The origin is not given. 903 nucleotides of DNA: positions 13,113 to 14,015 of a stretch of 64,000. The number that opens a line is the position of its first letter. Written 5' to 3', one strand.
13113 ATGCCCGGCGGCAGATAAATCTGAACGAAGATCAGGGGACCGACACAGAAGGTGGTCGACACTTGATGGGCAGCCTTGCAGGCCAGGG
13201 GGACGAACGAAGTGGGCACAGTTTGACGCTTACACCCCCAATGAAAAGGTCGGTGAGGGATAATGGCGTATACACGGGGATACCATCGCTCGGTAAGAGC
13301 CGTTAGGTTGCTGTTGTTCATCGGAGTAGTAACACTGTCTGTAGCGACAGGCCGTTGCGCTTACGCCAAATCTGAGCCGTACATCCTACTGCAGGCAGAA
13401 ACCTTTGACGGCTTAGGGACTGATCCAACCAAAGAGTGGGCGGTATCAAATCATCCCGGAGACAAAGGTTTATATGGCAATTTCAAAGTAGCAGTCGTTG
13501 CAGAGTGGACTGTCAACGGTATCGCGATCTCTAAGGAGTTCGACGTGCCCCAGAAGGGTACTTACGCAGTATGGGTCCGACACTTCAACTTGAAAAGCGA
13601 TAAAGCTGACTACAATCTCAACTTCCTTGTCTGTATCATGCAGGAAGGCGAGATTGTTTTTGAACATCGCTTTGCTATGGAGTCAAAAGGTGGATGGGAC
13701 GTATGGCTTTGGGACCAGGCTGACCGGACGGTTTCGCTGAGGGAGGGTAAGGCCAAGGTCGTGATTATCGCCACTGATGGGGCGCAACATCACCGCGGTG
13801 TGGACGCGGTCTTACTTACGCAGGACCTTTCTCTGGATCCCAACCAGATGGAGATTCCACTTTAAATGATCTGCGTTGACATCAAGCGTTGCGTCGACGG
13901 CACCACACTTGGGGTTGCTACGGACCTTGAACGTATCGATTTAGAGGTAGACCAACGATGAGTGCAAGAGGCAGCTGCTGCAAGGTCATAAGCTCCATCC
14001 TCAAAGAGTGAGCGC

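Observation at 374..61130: Eight CUT1-type solute-binding protein genes but no ABC permease or ATPase gene in 64 kb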

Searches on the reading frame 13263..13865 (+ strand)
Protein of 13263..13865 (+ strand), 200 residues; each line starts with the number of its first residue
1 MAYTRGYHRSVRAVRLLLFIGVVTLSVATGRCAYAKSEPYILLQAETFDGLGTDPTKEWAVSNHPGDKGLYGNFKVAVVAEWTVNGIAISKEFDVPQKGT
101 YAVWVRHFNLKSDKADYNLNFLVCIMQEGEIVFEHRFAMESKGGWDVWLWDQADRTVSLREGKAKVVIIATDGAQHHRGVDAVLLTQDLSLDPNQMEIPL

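Call 5: search_protein_families(library=pfam, proteins=[window:13263-13865:+], max_evalue=0.01)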
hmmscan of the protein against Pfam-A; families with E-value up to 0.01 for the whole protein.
window:13263-13865:+ (200 aa): 0 families

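Call 43: search_protein_families(library=pfam, proteins=[window:13263-13865:+], max_evalue=1)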
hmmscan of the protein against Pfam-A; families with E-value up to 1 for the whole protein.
window:13263-13865:+ (200 aa): 1 family
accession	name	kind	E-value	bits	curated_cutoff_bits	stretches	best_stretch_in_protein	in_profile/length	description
PF20495.3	DUF6727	-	0.13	12.5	22.3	1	92-123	88-119/152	Family of unknown function (DUF6727)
